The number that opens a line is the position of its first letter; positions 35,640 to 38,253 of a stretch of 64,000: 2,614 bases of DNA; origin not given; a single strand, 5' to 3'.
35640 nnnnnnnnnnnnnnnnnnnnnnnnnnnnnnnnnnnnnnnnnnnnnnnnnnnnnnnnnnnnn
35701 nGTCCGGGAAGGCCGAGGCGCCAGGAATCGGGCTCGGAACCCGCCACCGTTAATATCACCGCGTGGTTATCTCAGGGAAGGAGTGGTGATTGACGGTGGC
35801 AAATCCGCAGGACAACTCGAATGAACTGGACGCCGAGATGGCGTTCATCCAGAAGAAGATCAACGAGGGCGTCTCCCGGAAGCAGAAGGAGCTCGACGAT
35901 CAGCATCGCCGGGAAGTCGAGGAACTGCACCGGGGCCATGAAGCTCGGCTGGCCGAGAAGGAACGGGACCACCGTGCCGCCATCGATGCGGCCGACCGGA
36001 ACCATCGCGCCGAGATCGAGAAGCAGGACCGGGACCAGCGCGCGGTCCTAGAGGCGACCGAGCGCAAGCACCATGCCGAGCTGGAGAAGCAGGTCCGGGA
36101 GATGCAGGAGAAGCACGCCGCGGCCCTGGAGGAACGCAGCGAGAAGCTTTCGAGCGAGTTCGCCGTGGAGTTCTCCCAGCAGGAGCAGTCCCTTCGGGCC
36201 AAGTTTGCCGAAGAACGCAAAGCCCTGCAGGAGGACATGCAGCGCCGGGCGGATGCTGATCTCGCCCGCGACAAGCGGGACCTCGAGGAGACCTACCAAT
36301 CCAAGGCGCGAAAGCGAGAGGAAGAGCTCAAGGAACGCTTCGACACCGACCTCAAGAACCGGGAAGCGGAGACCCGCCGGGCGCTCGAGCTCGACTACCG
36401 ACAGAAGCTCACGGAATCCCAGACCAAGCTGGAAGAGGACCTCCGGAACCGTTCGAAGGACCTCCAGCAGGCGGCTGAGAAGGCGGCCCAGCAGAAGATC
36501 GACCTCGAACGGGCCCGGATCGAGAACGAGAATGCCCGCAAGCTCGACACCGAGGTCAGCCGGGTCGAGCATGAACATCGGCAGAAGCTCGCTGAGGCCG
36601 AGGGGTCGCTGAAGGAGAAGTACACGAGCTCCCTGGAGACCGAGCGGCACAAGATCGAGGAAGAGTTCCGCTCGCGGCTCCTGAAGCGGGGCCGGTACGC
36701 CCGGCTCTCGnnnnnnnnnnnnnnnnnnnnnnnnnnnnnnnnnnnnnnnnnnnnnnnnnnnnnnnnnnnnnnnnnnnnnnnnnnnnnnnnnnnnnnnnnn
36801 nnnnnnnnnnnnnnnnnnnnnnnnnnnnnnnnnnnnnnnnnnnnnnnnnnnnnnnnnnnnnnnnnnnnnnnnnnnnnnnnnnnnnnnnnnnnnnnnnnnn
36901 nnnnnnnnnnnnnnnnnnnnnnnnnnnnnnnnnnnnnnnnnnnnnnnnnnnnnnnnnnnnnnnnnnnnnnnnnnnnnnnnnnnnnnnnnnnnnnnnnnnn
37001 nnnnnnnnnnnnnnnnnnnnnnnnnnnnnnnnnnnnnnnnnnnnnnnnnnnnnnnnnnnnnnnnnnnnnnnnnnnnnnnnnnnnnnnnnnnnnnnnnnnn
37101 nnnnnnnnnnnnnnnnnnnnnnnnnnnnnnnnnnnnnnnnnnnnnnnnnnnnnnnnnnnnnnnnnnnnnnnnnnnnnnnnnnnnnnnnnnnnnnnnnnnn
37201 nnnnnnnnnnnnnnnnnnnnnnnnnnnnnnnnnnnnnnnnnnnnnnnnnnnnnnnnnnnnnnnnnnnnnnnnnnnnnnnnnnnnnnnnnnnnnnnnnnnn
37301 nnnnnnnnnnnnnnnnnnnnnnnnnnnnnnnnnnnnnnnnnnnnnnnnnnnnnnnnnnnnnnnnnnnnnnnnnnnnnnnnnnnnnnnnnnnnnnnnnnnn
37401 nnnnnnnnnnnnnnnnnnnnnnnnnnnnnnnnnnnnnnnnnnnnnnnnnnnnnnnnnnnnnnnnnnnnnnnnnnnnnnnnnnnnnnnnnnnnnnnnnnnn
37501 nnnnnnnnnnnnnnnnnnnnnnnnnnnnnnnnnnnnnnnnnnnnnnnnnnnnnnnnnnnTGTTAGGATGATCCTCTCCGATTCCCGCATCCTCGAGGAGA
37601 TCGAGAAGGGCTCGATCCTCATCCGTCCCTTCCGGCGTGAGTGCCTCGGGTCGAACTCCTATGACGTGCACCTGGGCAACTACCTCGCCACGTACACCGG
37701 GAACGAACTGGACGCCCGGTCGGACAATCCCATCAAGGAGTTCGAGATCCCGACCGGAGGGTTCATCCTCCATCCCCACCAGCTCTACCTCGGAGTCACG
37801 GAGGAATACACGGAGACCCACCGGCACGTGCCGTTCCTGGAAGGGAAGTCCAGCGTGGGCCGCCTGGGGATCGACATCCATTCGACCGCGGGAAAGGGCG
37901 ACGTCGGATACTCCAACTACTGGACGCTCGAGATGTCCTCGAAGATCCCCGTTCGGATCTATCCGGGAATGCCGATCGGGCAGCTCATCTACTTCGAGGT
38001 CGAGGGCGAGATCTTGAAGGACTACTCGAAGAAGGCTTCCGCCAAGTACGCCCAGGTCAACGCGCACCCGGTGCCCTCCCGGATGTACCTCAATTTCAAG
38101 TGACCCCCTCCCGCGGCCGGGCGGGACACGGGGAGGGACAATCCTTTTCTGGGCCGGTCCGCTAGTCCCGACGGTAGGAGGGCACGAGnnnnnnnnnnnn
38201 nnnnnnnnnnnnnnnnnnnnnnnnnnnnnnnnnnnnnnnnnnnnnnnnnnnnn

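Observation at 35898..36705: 33-bp tandem DNA repeats encoding ~25 consecutive 11-residue repeats in an AAA+ protein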

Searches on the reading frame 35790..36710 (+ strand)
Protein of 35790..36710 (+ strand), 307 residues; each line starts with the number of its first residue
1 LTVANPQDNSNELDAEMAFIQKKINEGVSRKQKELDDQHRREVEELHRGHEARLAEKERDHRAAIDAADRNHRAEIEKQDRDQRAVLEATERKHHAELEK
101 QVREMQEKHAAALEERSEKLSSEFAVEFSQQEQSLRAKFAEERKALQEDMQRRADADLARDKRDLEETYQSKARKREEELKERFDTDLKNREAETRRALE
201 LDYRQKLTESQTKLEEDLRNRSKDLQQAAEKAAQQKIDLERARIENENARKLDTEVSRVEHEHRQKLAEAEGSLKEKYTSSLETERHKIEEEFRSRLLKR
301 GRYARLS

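Call 35: search_protein_families(library=pfam, proteins=[window:35790-36710:+], max_evalue=10)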
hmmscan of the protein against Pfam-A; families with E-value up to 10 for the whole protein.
window:35790-36710:+ (307 aa): 0 families

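Call 73: search_solved_structures(query=window:35790-36704:+, max_evalue=10, show_alignments=0)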
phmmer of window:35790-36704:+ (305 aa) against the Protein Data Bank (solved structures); distinct sequences matched with E-value up to 10: 1.
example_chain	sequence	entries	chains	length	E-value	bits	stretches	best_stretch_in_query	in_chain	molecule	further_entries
8vht_A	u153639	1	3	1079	2.3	11.3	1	45-86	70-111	Cellulose synthase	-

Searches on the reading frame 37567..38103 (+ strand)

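Call 7: search_protein_families(library=pfam, proteins=[window:37567-38103:+], max_evalue=0.01)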
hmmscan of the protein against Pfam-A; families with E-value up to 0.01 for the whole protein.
window:37567-38103:+ (178 aa): 1 family
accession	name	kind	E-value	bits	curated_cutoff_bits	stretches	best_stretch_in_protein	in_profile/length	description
PF22769.1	DCD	-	1.4e-35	123.1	27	1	2-144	1-152/153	dCTP deaminase-like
